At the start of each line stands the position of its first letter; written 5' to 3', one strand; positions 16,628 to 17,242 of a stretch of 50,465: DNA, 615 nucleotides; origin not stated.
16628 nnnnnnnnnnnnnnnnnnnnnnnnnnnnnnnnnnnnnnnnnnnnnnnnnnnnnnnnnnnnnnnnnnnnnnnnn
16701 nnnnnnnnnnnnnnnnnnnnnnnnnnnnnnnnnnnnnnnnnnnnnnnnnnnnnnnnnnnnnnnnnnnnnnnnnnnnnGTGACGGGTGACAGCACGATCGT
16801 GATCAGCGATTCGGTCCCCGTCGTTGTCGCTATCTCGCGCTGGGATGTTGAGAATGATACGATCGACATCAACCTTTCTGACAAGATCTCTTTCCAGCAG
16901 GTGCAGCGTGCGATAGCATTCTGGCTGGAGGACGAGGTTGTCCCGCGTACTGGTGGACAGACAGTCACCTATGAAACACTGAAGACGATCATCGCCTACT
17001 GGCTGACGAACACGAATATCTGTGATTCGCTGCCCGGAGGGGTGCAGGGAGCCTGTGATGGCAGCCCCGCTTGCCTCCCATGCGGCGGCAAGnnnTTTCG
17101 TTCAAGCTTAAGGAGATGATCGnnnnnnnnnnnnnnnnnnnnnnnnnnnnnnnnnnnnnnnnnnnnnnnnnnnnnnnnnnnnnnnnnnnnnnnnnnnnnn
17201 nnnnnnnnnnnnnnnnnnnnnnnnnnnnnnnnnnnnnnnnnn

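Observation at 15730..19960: Unassigned two-part module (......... beta-domain + duplicated (F/Y)WL helix pair) present 4x/3x across three adjacent genes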

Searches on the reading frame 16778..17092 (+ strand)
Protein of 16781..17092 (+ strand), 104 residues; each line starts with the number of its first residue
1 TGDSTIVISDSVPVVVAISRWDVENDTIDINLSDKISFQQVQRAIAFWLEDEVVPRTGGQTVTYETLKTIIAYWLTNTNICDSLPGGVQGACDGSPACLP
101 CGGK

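Call 7: search_protein_families(library=pfam, proteins=[window:16781-17092:+], max_evalue=10)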
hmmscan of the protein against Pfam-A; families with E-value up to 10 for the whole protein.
seq(104 aa): 0 families

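Call 13: search_solved_structures(query=A3, max_evalue=10, show_alignments=3)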
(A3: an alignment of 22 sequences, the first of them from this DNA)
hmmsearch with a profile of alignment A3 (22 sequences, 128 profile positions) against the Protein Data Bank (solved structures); distinct sequences matched with E-value up to 10: 6.
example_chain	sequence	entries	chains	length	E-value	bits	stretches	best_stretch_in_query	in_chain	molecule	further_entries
8gv3_A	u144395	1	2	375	0.9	12.4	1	46-87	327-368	Alcohol dehydrogenase class-3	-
1m6h_A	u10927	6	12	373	0.92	12.3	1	46-87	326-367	Glutathione-dependent formaldehyde dehydrogenase | alcohol dehydrogenase class III chi chain | HUMAN CHICHI ALCOHOL DEHYDROGENASE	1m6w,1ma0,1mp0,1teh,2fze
2fzw_A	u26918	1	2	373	0.92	12.3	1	46-87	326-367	Alcohol dehydrogenase class III chi chain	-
3qj5_A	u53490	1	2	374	0.92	12.3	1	46-87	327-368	Alcohol dehydrogenase class-3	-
1mc5_A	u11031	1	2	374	0.92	12.3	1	46-87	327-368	Alcohol dehydrogenase class III chi chain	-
8ouw_4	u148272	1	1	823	1.4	11.7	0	60-83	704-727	DNA replication licensing factor mcm-4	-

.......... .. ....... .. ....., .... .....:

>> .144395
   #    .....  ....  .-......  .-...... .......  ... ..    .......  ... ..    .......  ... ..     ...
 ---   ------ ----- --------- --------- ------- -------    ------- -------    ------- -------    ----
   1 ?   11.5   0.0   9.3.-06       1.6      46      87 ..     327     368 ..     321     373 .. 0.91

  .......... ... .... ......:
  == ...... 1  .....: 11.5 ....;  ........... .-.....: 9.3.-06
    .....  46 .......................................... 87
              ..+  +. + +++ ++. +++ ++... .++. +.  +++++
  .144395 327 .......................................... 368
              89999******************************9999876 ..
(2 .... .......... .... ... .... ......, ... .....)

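Call 19: search_protein_representatives(alignment_id=A3)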
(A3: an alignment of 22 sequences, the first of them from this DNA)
Query: 22 sequences, 128 profile positions. Proteins with E-value up to 0.001 (for the whole library): 151; up to 1e-10: 86; up to 1e-30: 44. The best 150 are listed.
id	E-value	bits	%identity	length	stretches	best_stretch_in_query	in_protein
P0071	2.7e-82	288.9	-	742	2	7-127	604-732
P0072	1.5e-64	231.6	-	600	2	9-127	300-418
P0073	7.3e-63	226.1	-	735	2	9-126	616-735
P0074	5.4e-62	223.3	-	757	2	13-126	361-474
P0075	1.3e-58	212.3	-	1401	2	9-127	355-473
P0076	2.5e-58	211.4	-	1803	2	11-128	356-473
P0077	1.3e-56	205.8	-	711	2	12-122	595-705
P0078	4.6e-54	197.6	-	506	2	17-127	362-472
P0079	1.0e-51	190.1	-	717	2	11-121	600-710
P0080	4.2e-50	184.8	-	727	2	2-117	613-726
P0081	2.1e-49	182.5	-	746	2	5-123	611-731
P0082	4.2e-46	171.9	-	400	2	17-123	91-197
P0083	7.9e-46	171.0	-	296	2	12-118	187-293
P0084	6.0e-44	164.9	-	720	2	13-114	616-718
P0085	2.2e-43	163.1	-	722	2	2-115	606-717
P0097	1.0e-36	141.5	-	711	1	6-118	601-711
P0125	1.2e-21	92.8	-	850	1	6-120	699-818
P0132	5.9e-18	80.9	-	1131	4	14-92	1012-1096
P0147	1.5e-12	63.4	-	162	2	68-113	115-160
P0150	8.0e-11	57.8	-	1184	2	72-124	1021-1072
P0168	2.8e-07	46.4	-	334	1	57-113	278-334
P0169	3.1e-07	46.2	-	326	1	67-115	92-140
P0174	3.3e-06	42.9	-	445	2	60-112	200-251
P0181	2.9e-05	39.9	-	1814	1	67-115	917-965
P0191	8.2e-05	38.4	-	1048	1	66-121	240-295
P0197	2.3e-04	36.9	-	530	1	68-113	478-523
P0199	2.6e-04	36.8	-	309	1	67-113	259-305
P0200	2.6e-04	36.8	-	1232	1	68-112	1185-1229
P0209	4.4e-04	36.0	-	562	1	59-112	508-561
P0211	5.4e-04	35.7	-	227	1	67-113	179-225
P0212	7.4e-04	35.3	-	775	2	68-114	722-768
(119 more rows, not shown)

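Call 23: search_protein_families(library=pfam, proteins=[P0199, P0211, P0181, P0200, P0191, P0147, P0169, P0197, P0212, P0150], max_evalue=0.1)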
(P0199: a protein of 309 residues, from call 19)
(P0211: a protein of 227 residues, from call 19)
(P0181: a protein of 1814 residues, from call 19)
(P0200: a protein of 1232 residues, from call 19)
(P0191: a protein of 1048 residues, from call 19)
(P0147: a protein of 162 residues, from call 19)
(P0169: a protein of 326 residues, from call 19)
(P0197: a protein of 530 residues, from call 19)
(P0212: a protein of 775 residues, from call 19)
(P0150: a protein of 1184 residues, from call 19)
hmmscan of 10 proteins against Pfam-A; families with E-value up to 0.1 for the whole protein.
P0199 (309 aa): 1 family
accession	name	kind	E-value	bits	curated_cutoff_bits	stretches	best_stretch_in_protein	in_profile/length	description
PF12512.13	DUF3717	-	0.00071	19.8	25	1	260-275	2-17/68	Protein of unknown function (DUF3717)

P0211 (227 aa): 3 families
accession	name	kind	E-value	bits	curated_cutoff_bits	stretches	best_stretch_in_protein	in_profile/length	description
PF12512.13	DUF3717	-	0.0011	19.2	25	1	180-200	2-22/68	Protein of unknown function (DUF3717)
PF09278.17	MerR-DNA-bind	-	0.031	15.3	25.4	0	2-19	15-32/65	MerR, DNA binding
PF10633.15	NPCBM_assoc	-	0.052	14.2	24.4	1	83-142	26-76/78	NPCBM-associated, NEW3 domain of alpha-galactosidase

P0181 (1814 aa): 17 families
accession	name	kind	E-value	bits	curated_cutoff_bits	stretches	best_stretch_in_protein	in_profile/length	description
PF11721.14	Malectin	-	1.1e-61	207.9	23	3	1656-1803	2-163/163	Malectin domain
PF22352.2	K319L-like_PKD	-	1.7e-15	57.2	27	1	638-718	1-84/84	K319L-like, PKD domain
PF05345.18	He_PIG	-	1.8e-15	57.6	24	2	972-1058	1-95/96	Putative Ig domain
PF12819.13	Malectin_like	-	3.7e-13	49.9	24.5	3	1138-1232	233-330/331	Malectin-like domain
PF17963.7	Big_9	-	9.1e-13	49.4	23.6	3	1240-1322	1-84/89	Bacterial Ig domain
PF13927.12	Ig_3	-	2.7e-12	47.5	30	2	1242-1311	1-76/78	Immunoglobulin domain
PF00801.26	PKD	-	2.3e-08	34.3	23.5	2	986-1058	14-80/80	PKD domain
PF18911.6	PKD_4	-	2.8e-07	30.9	27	2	1240-1324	1-81/85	PKD domain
PF00047.31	ig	-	5.7e-06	27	21.8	0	981-1049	3-78/81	Immunoglobulin domain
PF13895.12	Ig_2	-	9.3e-06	26.2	27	0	632-718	2-79/79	Immunoglobulin domain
PF07686.23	V-set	-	8.4e-05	23.2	26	0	1018-1058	68-108/109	Immunoglobulin V-set domain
PF21027.3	Sde0182_C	-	8.7e-05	23.5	27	1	649-706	1-68/83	Cellulose-binding protein Sde0182, C-terminal domain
PF17892.7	Cadherin_5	-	0.00021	21.5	26.5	2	982-1058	15-97/98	Cadherin-like domain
PF07679.22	I-set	-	0.014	15.8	23.7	0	1020-1052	53-86/90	Immunoglobulin I-set domain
PF17957.7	Big_7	-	0.016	16.2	24.1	1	1249-1311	10-70/70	Bacterial Ig domain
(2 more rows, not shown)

P0200 (1232 aa): 11 families
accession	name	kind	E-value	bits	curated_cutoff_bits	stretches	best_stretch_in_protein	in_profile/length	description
PF13360.13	PQQ_2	-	1.4e-29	103.8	27.6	2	799-999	3-213/233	Outer membrane protein assembly factor BamB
PF13229.12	Beta_helix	-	3.6e-24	85.6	25.9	3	275-389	2-114/158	Right handed beta helix region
PF18911.6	PKD_4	-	1.2e-16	61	27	1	516-604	1-85/85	PKD domain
PF13570.13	Beta-prop_ACSF4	-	6.7e-16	59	133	2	801-973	31-205/329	Beta-alanine-activating enzyme, beta-propeller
PF05048.19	NosD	-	2.4e-14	53.7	23.6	2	273-384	60-168/212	Periplasmic copper-binding protein (NosD)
PF07705.17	CARDB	-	1.3e-13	51.5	22.7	2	981-1062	6-87/101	CARDB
PF00801.26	PKD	-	1.9e-11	44.2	23.5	1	523-599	4-76/80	PKD domain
PF22352.2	K319L-like_PKD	-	4.4e-05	23.8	27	1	529-604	6-84/84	K319L-like, PKD domain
PF22544.2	HYDIN_VesB_CFA65-like_Ig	-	0.049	14.3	25.5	0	1047-1131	18-99/100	HYDIN/CFA65/VesB-like, Ig-like domain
PF21027.3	Sde0182_C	-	0.05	14.6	27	0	536-555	2-21/83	Cellulose-binding protein Sde0182, C-terminal domain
PF09619.16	YscW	-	0.095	13.5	22.6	0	1065-1114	44-91/107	Type III secretion system lipoprotein chaperone (YscW)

P0191 (1048 aa): 11 families
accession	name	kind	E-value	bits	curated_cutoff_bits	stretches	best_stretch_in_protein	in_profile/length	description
PF11721.14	Malectin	-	1e-59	201.6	23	3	385-534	2-147/163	Malectin domain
PF18911.6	PKD_4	-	3.2e-38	130.1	27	2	909-993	1-85/85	PKD domain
PF00801.26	PKD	-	2.5e-25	88.7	23.5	2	923-990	8-78/80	PKD domain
PF22352.2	K319L-like_PKD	-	1.5e-18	67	27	2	926-993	11-84/84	K319L-like, PKD domain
PF12819.13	Malectin_like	-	2e-10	40.9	24.5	1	80-223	190-330/331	Malectin-like domain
PF05345.18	He_PIG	-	2.2e-09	38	24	2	292-376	1-95/96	Putative Ig domain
PF17963.7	Big_9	-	2.3e-08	35.2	23.6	2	819-897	6-84/89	Bacterial Ig domain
PF21027.3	Sde0182_C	-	6e-07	30.4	27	0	929-986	2-58/83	Cellulose-binding protein Sde0182, C-terminal domain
PF06832.18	BiPBP_C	-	1.2e-05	25.5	26.8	1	555-628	24-87/90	Penicillin-Binding Protein C-terminus Family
PF16403.11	Bact_surface_Ig-like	-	0.024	15.1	27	1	965-993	43-71/71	Bacterial surface protein, Ig-like domain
PF21577.3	PG_0320-like_C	-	0.028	15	27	0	305-345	17-57/106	PG_0320-like, C-terminal domain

P0147 (162 aa): 2 families
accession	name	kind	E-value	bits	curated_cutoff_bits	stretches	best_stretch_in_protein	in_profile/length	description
PF12512.13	DUF3717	-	1.2e-05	25.4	25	0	141-158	2-19/68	Protein of unknown function (DUF3717)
PF19760.4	DUF6247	-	0.083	13.5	26.9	0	140-160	38-58/99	Family of unknown function (DUF6247)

P0169 (326 aa): 15 families
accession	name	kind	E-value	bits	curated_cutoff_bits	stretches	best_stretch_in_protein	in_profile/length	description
PF18911.6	PKD_4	-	3.6e-21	75.4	27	1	144-228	1-82/85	PKD domain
PF00801.26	PKD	-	8.3e-13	48.6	23.5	1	151-226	4-78/80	PKD domain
PF18884.5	TSP3_bac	-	6.1e-11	42.4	25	2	280-301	1-22/22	Bacterial TSP3 repeat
PF22352.2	K319L-like_PKD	-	3.3e-08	33.9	27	1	162-229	12-84/84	K319L-like, PKD domain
PF05345.18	He_PIG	-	3e-06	28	24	1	4-68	24-95/96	Putative Ig domain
PF18981.6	InlK_D3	-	7.6e-05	23.2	25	1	200-229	45-73/75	Internalin K domain (D3/D4)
PF06832.18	BiPBP_C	-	0.00031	21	26.8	1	149-222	21-87/90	Penicillin-Binding Protein C-terminus Family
PF12512.13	DUF3717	-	0.0012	19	25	1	93-110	2-19/68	Protein of unknown function (DUF3717)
PF02369.22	Big_1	-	0.0049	17.4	34.9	0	10-61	35-89/93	Bacterial Ig-like domain (group 1)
PF13927.12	Ig_3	-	0.028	15.3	30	0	27-52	51-77/78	Immunoglobulin domain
PF16403.11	Bact_surface_Ig-like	-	0.03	14.8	27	1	202-229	44-71/71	Bacterial surface protein, Ig-like domain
PF08329.16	ChitinaseA_N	-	0.042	13.9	21.2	1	169-231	48-109/133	Chitinase A, N-terminal domain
PF01835.25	MG2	-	0.061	14.1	32.8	0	39-65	68-95/96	MG2 domain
PF23861.1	Ribophorin_II_2nd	-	0.062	13.9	23.4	0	27-65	59-100/105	Ribophorin II second domain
PF12733.13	Cadherin-like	-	0.096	13.6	24.2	0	151-229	16-86/89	Cadherin-like beta sandwich domain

P0197 (530 aa): 1 family
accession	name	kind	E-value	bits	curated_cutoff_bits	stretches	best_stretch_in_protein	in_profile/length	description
PF13360.13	PQQ_2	-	1.2e-12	48.5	27.6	3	211-338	8-141/233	Outer membrane protein assembly factor BamB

P0212 (775 aa): 16 families
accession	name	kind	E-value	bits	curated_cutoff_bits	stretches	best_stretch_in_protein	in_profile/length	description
PF18911.6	PKD_4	-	1e-52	176.5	27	4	353-437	1-85/85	PKD domain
PF00801.26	PKD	-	1.9e-35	121.1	23.5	3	367-433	11-77/80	PKD domain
PF22352.2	K319L-like_PKD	-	6.5e-31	106.6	27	4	147-217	12-84/84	K319L-like, PKD domain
PF15418.12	DUF4625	-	1.1e-09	39.1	27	0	656-696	89-129/131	Domain of unknown function (DUF4625)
PF18981.6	InlK_D3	-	2.9e-07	30.9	25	1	648-697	26-73/75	Internalin K domain (D3/D4)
PF06832.18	BiPBP_C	-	1.3e-06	28.6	26.8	0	619-690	28-87/90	Penicillin-Binding Protein C-terminus Family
PF16967.11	TcfC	-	2.2e-06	27.6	29.4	0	656-696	27-67/68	E-set like domain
PF07495.19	Y_Y_Y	-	1.9e-05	24.9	26.6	1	653-697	19-62/65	Y_Y_Y domain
PF08329.16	ChitinaseA_N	-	4.2e-05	23.7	21.2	1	648-698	59-108/133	Chitinase A, N-terminal domain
PF21027.3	Sde0182_C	-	9.5e-05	23.4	27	0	372-410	1-40/83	Cellulose-binding protein Sde0182, C-terminal domain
PF07686.23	V-set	-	0.00063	20.4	26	0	142-201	7-64/109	Immunoglobulin V-set domain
PF02010.21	REJ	-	0.0013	17.8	25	1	655-708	153-209/452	REJ domain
PF16403.11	Bact_surface_Ig-like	-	0.0025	18.3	27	2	409-437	43-71/71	Bacterial surface protein, Ig-like domain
PF22820.2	TcaA_3rd_4th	-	0.0071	16.7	27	0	657-700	24-66/73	TcaA protein 3rd/4th domain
PF24291.1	Ig_CFAP65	-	0.033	14.5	27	0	306-333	91-119/121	Cilia- and flagella-associated protein 65-like, Ig-like domain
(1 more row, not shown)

P0150 (1184 aa): 22 families
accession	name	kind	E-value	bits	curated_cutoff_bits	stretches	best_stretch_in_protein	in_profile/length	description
PF18911.6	PKD_4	-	2.2e-21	76.1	27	1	711-793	3-81/85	PKD domain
PF22544.2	HYDIN_VesB_CFA65-like_Ig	-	3.9e-15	56.3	25.5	1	604-701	1-98/100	HYDIN/CFA65/VesB-like, Ig-like domain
PF22073.2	Cep192_D4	-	4.9e-15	56.1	35.5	1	604-704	2-111/112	Cep192 domain 4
PF00801.26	PKD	-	1e-14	54.7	23.5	1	717-791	3-77/80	PKD domain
PF15780.11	ASH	-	6e-12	46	27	1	611-694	12-96/98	Abnormal spindle-like microcephaly-assoc'd, ASPM-SPD-2-Hydin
PF07610.17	DUF1573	-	1.8e-11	44.4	26.1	1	606-698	1-94/98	Protein of unknown function (DUF1573)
PF00404.24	Dockerin_1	-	4.3e-11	43.3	22.9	1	373-424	1-52/57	Dockerin type I domain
PF00963.24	Cohesin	-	6.4e-11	43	24.1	1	465-593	1-137/139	Cohesin domain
PF12371.14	TMEM131_like_N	-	4.4e-10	40.1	28.8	1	611-686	6-82/84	Transmembrane protein 131-like N-terminal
PF10633.15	NPCBM_assoc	-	3.8e-07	30.7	24.4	1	906-980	2-76/78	NPCBM-associated, NEW3 domain of alpha-galactosidase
PF22066.2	Cep192_D8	-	2.8e-06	28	33.5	1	608-703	8-99/101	Cep192 domain 8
PF22352.2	K319L-like_PKD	-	9.2e-06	26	27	1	727-795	12-84/84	K319L-like, PKD domain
PF24507.1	Ig_CFAP65_4th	-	1.6e-05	25.6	27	1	627-704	1-76/76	CFAP65, fourth Ig-like domain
PF22067.2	Cep192_D3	-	1.9e-05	25.1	27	1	617-686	12-82/99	Cep192 domain 3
PF17973.7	bMG10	-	5.5e-05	23.8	26.2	1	900-943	22-62/131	Bacterial Alpha-2-macroglobulin MG10 domain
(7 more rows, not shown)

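Call 33: list_cluster_members(proteins=[P0199, P0211, P0181, P0200, P0191, P0150, P0132, P0097, P0077, P0125])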
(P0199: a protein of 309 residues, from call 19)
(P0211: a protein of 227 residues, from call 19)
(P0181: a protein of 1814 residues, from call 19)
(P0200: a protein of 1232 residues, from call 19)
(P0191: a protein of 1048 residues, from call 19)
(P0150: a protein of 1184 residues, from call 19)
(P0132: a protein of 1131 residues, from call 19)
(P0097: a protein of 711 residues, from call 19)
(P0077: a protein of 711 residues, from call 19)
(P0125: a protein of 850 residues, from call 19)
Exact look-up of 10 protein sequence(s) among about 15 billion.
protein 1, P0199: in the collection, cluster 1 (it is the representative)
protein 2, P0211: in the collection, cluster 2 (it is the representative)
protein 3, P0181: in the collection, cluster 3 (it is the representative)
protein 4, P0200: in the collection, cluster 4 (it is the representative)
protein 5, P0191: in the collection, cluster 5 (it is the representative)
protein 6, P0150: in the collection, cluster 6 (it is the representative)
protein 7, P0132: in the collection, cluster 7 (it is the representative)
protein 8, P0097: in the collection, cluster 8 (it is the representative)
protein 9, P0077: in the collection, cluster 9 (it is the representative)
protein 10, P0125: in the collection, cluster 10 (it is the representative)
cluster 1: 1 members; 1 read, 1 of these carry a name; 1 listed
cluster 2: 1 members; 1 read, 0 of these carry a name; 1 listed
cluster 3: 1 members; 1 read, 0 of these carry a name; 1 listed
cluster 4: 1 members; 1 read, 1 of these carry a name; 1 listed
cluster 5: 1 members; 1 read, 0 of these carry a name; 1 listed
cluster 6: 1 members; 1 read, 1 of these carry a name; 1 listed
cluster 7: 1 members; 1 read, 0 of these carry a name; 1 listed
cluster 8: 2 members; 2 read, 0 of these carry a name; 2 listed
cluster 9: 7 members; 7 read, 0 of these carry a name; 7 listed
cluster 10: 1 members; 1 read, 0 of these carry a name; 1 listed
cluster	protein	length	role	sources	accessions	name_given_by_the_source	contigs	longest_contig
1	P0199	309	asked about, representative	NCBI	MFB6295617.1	MAG: hypothetical protein ABEH66_02095 [Halobacteriales archaeon]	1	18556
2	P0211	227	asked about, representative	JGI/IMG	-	-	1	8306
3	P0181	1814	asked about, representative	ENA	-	-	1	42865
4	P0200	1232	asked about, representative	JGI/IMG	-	parallel beta-helix repeat protein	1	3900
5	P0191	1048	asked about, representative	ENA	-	-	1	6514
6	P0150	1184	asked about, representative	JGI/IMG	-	PKD repeat protein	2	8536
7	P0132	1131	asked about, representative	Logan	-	-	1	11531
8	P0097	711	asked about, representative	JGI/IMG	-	-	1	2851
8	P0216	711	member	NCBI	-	-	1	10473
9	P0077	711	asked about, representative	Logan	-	-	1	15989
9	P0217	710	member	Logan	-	-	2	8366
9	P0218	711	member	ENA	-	-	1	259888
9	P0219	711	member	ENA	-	-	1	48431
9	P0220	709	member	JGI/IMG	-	-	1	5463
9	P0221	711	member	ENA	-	-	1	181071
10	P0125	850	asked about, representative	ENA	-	-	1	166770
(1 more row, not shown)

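Call 34: predict_structure(alignment_id=A3)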
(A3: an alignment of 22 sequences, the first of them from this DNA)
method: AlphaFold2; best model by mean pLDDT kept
length: 86 residues; sequences in the alignment: 22
mean_pLDDT: 89.7   pTM: 0.77
mean pLDDT of the five models: 89.7, 89.4, 88.4, 87.9, 86.7
residues with pLDDT >= 90: 70; 70-90: 6; 50-70: 3; < 50: 7
segments of 3 or more residues with pLDDT < 50: 4-8
pLDDT, mean of each block of 10 residues (from residue 1): 49 93 94 94 98 94 97 98 92
secondary structure, 60 per line:
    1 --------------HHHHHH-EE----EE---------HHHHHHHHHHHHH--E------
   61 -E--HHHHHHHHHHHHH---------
elements in order: H15-20 H39-51 H65-77

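Call 36: fold_search(model_id=the predicted structure, library=pdb)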
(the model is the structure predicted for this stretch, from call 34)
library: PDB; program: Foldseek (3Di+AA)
matches with E <= 10: 2; with E <= 0.001: 0
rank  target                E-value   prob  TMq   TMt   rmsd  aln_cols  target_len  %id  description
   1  5g5d_B                5.4e+00  0.06  0.31  0.19   5.3        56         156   11  Crystal Structure of the CohScaC2-XDocCipA type II complex from Clostridium thermocellum (released 2017-04-05)
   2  4my9_G                9.3e+00  0.01  0.19  0.07  10.9        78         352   17  Crystal Structure of the Inosine 5'-monophosphate Dehydrogenase with an Internal Deletion of the CBS Domain from Bacil (released 2014-06-11)

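Call 42: find_related_loci(query=A3, collection=genome_contigs, flank=10000)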
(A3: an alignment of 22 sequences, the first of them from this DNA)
Query A3 (86 aa) in genome_contigs; peptide patterns used: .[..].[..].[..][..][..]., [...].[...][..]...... (x = any residue, [..] = any of these).
418 stretches matched a pattern; 144 encode a relative of the query (tblastn E <= 1e-3); the best 80 are kept; 80 distinct loci.
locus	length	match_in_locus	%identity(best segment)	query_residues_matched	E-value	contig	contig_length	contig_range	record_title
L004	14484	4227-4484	95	1-86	3e-52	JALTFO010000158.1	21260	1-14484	MAG: Candidatus Bipolaricaulota bacterium isolate S014_metabat2_scaf2bin.116 S014_NODE_380_length_21260_cov_2.901386, wh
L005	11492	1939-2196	97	1-86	5e-52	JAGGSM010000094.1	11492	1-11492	MAG: Candidatus Bipolaricaulota bacterium isolate AUK022 PB_MANV_022_c_000000000363, whole genome shotgun sequence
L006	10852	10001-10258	97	1-86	9e-52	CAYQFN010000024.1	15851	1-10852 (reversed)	MAG TPA_asm: uncultured Thermotogae bacterium isolate SRP141559_co1_153 genome assembly, contig: NODE_1915_length_15851_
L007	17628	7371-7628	93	1-86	5e-51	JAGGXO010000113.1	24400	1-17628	MAG: Candidatus Bipolaricaulota bacterium isolate AUK154 PB_MBMC_108_c_000000000196, whole genome shotgun sequence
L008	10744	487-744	92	1-86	5e-50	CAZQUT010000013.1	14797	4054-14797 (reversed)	MAG TPA_asm: uncultured Thermotogae bacterium isolate SRP191223_co2_124 genome assembly, contig: NODE_2746_length_14797_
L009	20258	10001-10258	92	1-86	2e-49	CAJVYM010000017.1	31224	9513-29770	TPA_asm: uncultured bacterium isolate DRR093004_bin.53_MetaBAT_v2.12.1_MAG genome assembly, contig: NODE_874_length_3122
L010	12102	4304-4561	86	1-86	5e-47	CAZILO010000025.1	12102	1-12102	MAG TPA_asm: uncultured Thermotogae bacterium isolate binchicken_co164_76 genome assembly, contig: NODE_1459_length_1210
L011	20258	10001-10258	85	1-86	5e-47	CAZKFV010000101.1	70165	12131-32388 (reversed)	MAG TPA_asm: uncultured Thermotogae bacterium isolate SRP067234_co1_261 genome assembly, contig: k99_135059, whole genom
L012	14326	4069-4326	85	1-86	5e-46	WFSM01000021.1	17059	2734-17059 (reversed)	MAG: Candidatus Bipolaricaulota bacterium isolate S016_54 k151_140661, whole genome shotgun sequence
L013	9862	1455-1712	84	1-86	1e-45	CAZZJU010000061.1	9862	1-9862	MAG TPA_asm: uncultured Thermotogae bacterium isolate SRP128015_co1_136 genome assembly, contig: NODE_11228_length_9862_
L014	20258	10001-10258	85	1-86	3e-45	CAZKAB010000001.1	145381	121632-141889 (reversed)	MAG TPA_asm: uncultured Thermotogae bacterium isolate binchicken_co129_685 genome assembly, contig: NODE_117_length_1453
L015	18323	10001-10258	81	1-86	5e-44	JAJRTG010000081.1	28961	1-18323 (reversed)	MAG: Candidatus Neomarinimicrobiota bacterium isolate Dive96_bin1.306 k141_1739702, whole genome shotgun sequence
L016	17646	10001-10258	81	1-86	2e-43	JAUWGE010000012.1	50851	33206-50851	MAG: Candidatus Bipolaricaulota bacterium isolate CSMAG_2234 CSMAG_2234_k141_1385435_length_50851_cov_11.8029, whole gen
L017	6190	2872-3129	81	1-86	1e-43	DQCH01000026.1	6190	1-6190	MAG TPA_asm: Candidatus Acetothermia bacterium isolate UBA9294 contig_102544, whole genome shotgun sequence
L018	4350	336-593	83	1-86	2e-43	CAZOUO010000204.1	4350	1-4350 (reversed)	MAG TPA_asm: uncultured Thermotogae bacterium isolate SRP323688_co1_20 genome assembly, contig: NODE_26955_length_4350_c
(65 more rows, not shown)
